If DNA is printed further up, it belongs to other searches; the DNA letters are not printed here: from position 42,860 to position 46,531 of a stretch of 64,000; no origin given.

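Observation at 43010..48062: GT-C-like polytopic module fused to a complete MFS transporter, translationally adjacent to an AlkP/NPP-family enzyme: a candidate envelope-modification system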

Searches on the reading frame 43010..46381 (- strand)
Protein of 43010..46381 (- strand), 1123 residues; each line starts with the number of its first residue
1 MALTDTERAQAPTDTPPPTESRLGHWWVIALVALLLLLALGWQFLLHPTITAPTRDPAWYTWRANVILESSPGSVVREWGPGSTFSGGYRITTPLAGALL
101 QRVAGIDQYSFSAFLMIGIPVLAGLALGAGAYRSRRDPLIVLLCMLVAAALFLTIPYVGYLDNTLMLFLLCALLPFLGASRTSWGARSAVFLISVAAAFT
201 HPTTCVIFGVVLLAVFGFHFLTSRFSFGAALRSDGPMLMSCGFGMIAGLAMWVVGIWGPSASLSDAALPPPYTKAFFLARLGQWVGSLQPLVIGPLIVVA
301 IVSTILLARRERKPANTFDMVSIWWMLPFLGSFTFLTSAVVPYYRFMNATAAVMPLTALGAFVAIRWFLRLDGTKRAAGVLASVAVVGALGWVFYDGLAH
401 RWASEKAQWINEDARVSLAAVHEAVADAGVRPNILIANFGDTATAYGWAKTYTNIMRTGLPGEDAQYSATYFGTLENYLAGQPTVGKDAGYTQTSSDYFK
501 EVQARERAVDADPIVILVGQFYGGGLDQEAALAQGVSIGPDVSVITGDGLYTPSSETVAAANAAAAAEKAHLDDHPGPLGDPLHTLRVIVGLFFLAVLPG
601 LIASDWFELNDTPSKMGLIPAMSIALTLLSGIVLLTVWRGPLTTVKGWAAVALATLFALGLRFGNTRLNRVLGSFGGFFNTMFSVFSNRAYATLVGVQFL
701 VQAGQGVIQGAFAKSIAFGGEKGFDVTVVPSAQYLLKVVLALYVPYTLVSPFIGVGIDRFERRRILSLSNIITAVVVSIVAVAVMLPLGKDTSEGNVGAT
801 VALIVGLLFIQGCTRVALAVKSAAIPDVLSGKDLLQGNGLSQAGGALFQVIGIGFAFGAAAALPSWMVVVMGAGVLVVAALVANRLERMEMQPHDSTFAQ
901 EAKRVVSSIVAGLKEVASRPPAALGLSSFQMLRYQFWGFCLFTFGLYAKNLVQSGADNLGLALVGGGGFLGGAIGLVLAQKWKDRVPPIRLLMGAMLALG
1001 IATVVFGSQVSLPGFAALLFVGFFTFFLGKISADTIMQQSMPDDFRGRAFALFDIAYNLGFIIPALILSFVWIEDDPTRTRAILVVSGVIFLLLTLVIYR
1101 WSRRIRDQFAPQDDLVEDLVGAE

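Call 5: search_protein_families(library=pfam, proteins=[window:43010-46381:-], max_evalue=1)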
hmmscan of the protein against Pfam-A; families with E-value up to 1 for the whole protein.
window:43010-46381:- (1123 aa): 1 family
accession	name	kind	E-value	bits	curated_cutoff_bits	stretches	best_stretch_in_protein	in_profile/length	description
PF07690.21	MFS_1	-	8.2e-21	74.7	33.4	1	731-1063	36-345/347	Major Facilitator Superfamily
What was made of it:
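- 43013..44317 (-): MFS transporter module, aa 689-1123, with 12 TM helices. Motif A (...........) lies at nt 44090-44122. Pfam MFS_1 gives E = 8e-21 (call 5).
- On Major facilitator superfamily: The match scores 74.7 bits against 33.4 (call 5).
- Checked: Pfam MFS_1 scores 74.7 bits against a cut-off of 33.4 (call 5).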

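Call 6: search_protein_families(library=ncbifam, proteins=[window:43010-46381:-], max_evalue=1)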
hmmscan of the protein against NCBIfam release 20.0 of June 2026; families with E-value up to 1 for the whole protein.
window:43010-46381:- (1123 aa): 2 families
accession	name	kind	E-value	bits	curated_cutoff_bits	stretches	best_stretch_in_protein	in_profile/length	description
TIGR00900.1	2A0121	subfamily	3e-21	76.2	319.6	1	691-1056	1-348/364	H+ Antiporter protein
TIGR00881.1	2A0104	subfamily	2.2e-08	33.5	407.75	1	974-1102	45-171/379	phosphoglycerate transporter protein PgtP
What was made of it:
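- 43013..44317 (-): TIGR00900 (DHA3) scores 76 bits, below its cut-off (call 6).
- On DHA3 drug:H+ antiporter subfamily (TIGR00900): It scores 76.2 bits against a cut-off of 319.6 (call 6).
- It falls below the DHA3 family cut-off and also weakly matches an organophosphate-transporter model (call 6). The whole-length MFS match is to the exporter-type DHA3 model (76 bits), with only a 33-bit partial match to TIGR00881 (call 6).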

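Call 60: predict_structure(alignment_id=A3)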
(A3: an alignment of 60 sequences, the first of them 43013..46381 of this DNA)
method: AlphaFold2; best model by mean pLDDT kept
length: 1123 residues; sequences in the alignment: 60
mean_pLDDT: 81.8   pTM: 0.79
mean pLDDT of the five models: 81.8, 79.8, 78.2, 75.0, 74.0
residues with pLDDT >= 90: 391; 70-90: 533; 50-70: 162; < 50: 37
segments of 3 or more residues with pLDDT < 50: 1-19, 891-895, 1113-1123
pLDDT, mean of each block of 10 residues (from residue 1): 29 42 87 94 80 65 81 62 58 91 86 87 95 91 95 69 87 93 93 94 84 88 77 88 88 70 58 71 86 95 91 86 85 62 67 90 93 86 94 90 72 87 92 90 73 82 80 93 86 88 90 94 82 92 93 95 93 82 92 97 94 94 97 90 95 97 92 84 80 88 89 75 59 82 82 61 81 92 84 80 88 82 74 74 78 73 81 91 73 51 62 78 87 89 80 59 66 81 82 93 90 84 89 81 61 75 87 83 93 93 80 40 28
secondary structure, 60 per line:
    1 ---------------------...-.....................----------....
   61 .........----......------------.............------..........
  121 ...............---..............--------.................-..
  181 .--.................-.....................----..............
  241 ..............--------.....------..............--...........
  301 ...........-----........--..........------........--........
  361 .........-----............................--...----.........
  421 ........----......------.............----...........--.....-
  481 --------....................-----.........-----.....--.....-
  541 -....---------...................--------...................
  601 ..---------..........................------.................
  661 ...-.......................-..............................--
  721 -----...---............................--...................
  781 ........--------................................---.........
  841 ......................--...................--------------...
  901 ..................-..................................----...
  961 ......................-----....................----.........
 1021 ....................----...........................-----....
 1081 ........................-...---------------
elements in order (helices of 4 or more, strands of 3 or more residues): H26-46 H57-69 H74-79 H92-104 H111-135 H139-152 H161-177 H184-200 H202-222 H227-254 H263-267 H274-287 H290-311 H317-324 H327-336 H343-350 H353-369 H375-402 H412-428 E433-438 H445-457 H462-467 E468-472 H475-479 H489-508 E514-522 H528-532 E535-539 E542-545 H555-573 H582-602 H612-637 H644-663 H665-687 H689-718 H732-759 H762-788 H797-828 H832-862 H865-883 H898-918 H920-953 H958-982 H988-1007 H1012-1040 H1045-1071 H1077-1104
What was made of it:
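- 43010..46381 (-): Single 1,123-aa gene: GT-C-fold module fused to an MFS transporter (the stop codon is 43010-43012). The full-length AF2 model has pLDDT 81.8 and pTM 0.79 (call 60).
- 44318..44392 (-): Conserved amphipathic linker helix, aa 664-688, joining the two modules on the cytoplasmic side. It is helix 665-687 in the model (call 60).
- On Major facilitator superfamily: The model shows 12 helices at aa 689-1104 with a cytoplasmic helix between TM6 and TM7 (call 60).
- Checked: The model shows 12 helices, aa 689-1104 (call 60).
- That is higher than I would expect if the two modules were placed independently (call 60; inference).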

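Call 62: fold_search(model_id=the predicted structure, library=pdb)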
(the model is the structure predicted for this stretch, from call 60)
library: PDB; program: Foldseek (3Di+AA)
matches with E <= 10: 613; with E <= 0.001: 101
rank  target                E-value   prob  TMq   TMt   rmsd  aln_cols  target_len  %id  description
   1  8dl8_A                1.8e-06  1.00  0.32  0.74   4.8       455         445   15  Cryo-EM structure of human ferroportin/slc40 bound to Co2+ in nanodisc (released 2022-12-07)
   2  6wbv_A                7.6e-06  1.00  0.30  0.71   5.5       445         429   15  Structure of human ferroportin bound to hepcidin and cobalt in lipid nanodisc (released 2020-09-09)
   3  6euq                  2.3e-05  1.00  0.29  0.77   4.4       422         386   15  MdfA(Q131R/L339E) (released 2018-08-08)
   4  6gv1_A                2.8e-05  1.00  0.27  0.69   5.8       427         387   15  Crystal structure of E.coli Multidrug/H+ antiporter MdfA in outward open conformation with bound Fab fragment (released 2018-10-03)
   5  9dxp                  3.0e-05  1.00  0.29  0.57   5.8       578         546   11  Cryo-EM structure of human OATP1C1 in complex with thyroid hormone T4 (released 2025-07-16)
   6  6w4s_F                3.8e-05  1.00  0.32  0.78   4.9       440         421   13  Structure of apo human ferroportin in lipid nanodisc (released 2020-09-09)
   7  7ckr_A                4.1e-05  1.00  0.29  0.75   4.9       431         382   12  Cryo-EM structure of the human MCT1/Basigin-2 complex in the presence of anti-cancer drug candidate BAY-8002 in the ou (released 2020-12-23)
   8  6vyh_A                4.4e-05  1.00  0.31  0.74   4.8       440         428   14  Cryo-EM structure of SLC40/ferroportin in complex with Fab (released 2020-11-11)
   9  8dl7_A                4.6e-05  1.00  0.30  0.65   5.9       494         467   14  Cryo-EM structure of human ferroportin/slc40 bound to minihepcidin PR73 in nanodisc (released 2022-12-07)
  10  9c3f                  4.6e-05  1.00  0.27  0.54   8.6       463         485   18  Cryo-EM structure of E. coli AmpG (released 2024-12-18)
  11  8bzy_A                5.1e-05  1.00  0.30  0.72   5.2       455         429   13  Structure of SLC40/ferroportin in complex with vamifeport and synthetic nanobody Sy3 in occluded conformation (released 2023-03-22)
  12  6oom                  5.3e-05  1.00  0.30  0.76   4.4       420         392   15  PROTEIN A (released 2019-09-04)
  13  9r0n                  5.3e-05  1.00  0.29  0.55   6.3       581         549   12  Cryo-EM structure of rat SLCO2A1 bound to dinoprost. (released 2026-02-11)
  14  8t69                  5.7e-05  1.00  0.28  0.73   5.7       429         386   11  Human VMAT2 in complex with tetrabenazine (released 2023-11-01)
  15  6vrz                  6.2e-05  1.00  0.29  0.76   4.4       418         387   15  protein A (released 2020-06-03)
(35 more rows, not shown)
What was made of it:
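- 43013..44317 (-): Foldseek target-normalised TM-scores are 0.69-0.78 to ferroportin, MdfA and MCT1 (call 62).
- On Major facilitator superfamily: Target-normalised TM-scores to solved MFS proteins reach 0.78 (call 62).
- Closest known: MFS lipid transporters: LtaA, LplT, MFSD2A, Spns2 and Rv1410. Same: It has the 12-TM MFS fold, and Spns1 and Spns2 are among the structural matches (call 62).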
